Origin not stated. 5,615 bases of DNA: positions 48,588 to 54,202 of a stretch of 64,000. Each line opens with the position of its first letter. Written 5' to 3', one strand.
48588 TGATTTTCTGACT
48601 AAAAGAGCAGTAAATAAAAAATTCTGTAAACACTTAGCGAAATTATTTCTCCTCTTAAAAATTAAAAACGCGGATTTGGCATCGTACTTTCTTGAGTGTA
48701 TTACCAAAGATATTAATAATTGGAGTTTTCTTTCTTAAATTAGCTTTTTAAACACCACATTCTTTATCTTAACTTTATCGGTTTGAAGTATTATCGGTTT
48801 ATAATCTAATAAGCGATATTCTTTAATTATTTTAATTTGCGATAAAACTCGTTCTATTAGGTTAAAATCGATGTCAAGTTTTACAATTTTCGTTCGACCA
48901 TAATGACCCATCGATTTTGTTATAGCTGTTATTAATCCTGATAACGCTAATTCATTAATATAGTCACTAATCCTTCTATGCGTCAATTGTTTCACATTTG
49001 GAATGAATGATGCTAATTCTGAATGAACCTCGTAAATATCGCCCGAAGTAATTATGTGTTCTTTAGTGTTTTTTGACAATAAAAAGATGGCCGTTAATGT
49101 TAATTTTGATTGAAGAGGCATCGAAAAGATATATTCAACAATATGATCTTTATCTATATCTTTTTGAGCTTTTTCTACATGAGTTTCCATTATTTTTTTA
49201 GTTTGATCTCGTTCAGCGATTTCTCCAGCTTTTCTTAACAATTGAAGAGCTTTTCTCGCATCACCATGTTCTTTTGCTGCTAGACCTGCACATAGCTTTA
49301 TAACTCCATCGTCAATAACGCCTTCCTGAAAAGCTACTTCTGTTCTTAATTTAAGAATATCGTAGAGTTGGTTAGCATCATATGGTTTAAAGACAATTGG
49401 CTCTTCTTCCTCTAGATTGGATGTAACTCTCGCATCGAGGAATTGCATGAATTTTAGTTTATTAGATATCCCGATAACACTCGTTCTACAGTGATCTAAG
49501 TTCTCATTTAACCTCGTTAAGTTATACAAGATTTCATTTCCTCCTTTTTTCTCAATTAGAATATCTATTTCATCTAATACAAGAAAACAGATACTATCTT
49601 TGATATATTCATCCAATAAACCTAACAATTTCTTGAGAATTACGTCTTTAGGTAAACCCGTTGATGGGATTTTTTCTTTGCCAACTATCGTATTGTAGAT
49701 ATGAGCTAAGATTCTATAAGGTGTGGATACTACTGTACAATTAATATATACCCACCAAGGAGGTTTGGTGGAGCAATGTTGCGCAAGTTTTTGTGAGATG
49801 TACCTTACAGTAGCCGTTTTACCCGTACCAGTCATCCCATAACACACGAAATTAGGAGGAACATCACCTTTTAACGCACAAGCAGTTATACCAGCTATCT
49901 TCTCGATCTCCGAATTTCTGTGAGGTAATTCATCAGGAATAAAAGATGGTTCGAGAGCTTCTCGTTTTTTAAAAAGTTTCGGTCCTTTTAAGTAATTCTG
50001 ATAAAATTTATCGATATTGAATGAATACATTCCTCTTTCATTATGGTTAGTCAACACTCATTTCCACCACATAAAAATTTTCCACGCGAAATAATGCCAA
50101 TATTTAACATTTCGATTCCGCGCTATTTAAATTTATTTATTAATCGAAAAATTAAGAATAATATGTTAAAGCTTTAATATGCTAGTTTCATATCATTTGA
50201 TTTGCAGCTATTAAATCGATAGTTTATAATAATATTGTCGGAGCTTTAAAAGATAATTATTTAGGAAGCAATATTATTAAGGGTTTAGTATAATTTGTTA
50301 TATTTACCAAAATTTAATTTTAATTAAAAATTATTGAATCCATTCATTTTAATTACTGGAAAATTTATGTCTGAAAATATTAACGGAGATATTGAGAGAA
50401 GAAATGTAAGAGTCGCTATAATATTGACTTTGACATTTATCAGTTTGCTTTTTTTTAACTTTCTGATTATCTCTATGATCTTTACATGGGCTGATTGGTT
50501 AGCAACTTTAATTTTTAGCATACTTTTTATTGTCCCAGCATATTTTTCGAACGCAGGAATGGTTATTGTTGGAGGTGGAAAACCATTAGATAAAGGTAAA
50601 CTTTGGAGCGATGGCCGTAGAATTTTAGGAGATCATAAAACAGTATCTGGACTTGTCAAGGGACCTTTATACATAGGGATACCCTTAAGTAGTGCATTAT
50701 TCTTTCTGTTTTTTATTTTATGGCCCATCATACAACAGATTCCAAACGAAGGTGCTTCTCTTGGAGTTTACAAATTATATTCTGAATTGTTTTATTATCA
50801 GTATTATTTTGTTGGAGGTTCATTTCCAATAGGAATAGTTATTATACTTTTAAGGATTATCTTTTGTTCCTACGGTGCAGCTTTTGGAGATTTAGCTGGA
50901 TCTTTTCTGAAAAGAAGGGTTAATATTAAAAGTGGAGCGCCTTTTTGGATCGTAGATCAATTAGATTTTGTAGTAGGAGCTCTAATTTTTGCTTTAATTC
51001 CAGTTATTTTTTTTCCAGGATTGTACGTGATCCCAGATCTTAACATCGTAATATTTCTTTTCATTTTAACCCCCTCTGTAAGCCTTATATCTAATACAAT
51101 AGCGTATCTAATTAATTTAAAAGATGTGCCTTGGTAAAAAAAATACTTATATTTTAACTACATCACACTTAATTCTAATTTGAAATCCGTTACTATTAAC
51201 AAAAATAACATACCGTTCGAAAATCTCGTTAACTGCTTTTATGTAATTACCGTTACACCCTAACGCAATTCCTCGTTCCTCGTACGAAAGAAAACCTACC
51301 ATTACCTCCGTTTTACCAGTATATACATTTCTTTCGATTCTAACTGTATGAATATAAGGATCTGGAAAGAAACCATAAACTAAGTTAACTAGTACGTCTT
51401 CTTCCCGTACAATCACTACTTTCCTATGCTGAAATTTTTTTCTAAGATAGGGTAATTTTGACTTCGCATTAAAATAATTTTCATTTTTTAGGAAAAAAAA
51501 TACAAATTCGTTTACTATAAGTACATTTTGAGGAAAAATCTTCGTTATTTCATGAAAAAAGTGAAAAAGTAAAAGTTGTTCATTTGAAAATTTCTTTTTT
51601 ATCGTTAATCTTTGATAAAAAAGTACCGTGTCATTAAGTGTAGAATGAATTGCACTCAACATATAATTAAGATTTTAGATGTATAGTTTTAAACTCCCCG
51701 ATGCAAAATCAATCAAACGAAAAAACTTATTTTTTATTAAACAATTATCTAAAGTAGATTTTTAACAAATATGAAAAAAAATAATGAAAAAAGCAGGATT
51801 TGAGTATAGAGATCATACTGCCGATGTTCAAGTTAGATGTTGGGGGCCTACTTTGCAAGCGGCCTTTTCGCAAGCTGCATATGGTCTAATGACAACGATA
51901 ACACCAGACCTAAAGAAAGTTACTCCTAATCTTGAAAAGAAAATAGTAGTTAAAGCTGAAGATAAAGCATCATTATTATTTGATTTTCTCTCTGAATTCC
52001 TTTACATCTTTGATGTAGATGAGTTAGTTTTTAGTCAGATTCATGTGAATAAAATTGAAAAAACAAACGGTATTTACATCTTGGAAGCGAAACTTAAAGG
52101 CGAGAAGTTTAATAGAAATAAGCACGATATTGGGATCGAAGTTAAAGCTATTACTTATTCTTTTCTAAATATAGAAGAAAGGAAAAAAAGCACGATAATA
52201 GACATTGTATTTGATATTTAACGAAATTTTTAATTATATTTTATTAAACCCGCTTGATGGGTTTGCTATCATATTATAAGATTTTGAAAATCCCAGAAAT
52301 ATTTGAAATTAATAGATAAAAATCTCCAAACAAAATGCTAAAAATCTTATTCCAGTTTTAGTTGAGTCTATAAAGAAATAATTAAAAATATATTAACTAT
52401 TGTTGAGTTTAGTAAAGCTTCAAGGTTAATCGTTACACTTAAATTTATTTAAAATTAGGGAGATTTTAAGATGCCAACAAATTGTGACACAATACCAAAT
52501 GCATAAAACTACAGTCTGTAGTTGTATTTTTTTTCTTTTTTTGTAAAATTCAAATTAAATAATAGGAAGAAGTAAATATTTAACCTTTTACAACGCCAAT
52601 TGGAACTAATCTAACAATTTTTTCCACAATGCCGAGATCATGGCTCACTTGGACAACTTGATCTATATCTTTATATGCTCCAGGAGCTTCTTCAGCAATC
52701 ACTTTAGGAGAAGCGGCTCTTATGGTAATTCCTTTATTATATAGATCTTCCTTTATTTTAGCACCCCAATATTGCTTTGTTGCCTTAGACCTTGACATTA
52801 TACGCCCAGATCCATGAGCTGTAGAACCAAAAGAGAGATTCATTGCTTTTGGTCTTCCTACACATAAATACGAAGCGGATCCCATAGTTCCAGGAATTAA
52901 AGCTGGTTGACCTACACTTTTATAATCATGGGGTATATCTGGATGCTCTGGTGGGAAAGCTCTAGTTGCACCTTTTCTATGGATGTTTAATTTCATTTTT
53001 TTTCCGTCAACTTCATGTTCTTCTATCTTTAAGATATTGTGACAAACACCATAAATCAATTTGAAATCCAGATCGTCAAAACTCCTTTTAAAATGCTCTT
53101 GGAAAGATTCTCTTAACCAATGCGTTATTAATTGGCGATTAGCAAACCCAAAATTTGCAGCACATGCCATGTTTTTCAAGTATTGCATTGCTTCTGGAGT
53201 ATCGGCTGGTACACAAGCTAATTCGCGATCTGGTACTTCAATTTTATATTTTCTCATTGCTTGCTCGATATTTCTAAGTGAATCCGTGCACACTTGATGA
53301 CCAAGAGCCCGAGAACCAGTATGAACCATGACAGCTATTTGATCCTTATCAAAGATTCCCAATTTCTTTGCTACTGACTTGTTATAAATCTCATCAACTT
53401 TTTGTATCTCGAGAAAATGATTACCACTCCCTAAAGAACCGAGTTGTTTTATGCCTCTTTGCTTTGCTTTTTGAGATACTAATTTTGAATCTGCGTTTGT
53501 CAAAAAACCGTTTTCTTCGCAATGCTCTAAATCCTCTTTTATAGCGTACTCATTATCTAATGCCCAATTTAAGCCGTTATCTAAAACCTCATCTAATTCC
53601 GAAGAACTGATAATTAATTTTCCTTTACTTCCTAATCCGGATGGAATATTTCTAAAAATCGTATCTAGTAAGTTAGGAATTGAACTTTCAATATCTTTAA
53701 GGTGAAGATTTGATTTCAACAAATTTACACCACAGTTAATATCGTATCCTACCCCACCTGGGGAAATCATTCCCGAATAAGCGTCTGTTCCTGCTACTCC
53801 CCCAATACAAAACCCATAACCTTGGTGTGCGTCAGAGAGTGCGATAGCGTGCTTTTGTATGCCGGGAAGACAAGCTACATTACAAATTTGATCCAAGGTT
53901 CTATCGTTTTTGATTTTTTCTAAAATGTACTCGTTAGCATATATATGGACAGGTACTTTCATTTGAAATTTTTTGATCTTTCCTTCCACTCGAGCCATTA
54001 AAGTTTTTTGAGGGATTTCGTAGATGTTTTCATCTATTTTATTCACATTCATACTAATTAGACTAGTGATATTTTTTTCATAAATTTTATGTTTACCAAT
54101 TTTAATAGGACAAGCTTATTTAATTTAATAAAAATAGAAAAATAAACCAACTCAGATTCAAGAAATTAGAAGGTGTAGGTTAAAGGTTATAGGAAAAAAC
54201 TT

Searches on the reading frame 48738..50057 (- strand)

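Call 56: search_protein_families(library=pfam, proteins=[window:48738-50057:-], max_evalue=0.0001)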
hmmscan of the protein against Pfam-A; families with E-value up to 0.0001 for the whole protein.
window:48738-50057:- (440 aa): 5 families
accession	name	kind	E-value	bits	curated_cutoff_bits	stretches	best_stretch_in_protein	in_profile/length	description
PF22703.2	Cdc6_lid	-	3e-27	94.7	27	1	233-299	2-68/68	Cdc6 AAA+ ATPase-type lid domain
PF09079.17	Cdc6_C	-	7.4e-22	77.6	25.1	1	310-402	3-94/96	CDC6, C terminal winged helix domain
PF13401.12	AAA_22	-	1.9e-09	38.4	27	1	70-194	8-118/130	AAA domain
PF22606.2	Cdc6-ORC-like_ATPase_lid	-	2.2e-07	31.1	27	1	226-282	1-57/60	Cdc6/ORC-like, ATPase lid domain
PF13191.12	AAA_16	-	2.9e-07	31.6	32.6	1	44-127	2-81/167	AAA ATPase domain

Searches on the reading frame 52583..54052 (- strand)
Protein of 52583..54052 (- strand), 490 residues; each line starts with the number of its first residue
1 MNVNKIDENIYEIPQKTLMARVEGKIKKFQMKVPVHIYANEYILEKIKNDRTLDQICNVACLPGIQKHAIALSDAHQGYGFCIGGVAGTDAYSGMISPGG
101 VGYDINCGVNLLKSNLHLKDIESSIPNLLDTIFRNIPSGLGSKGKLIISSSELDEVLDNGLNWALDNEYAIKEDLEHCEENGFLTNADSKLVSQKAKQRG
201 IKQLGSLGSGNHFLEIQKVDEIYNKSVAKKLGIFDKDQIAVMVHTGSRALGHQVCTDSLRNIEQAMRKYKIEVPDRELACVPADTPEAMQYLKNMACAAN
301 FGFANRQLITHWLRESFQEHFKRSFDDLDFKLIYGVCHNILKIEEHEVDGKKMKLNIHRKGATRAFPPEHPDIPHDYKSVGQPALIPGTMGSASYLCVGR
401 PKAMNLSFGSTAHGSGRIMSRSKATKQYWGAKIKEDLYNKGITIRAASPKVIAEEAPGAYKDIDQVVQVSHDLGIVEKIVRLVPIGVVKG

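Call 56: search_protein_families(library=pfam, proteins=[window:52583-54052:-], max_evalue=0.0001)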
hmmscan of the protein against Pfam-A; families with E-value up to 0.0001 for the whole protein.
window:52583-54052:- (490 aa): 1 family
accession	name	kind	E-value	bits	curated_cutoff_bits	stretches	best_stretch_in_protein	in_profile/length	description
PF01139.22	RtcB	-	1.1e-167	559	27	1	55-490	1-426/426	tRNA-splicing ligase RtcB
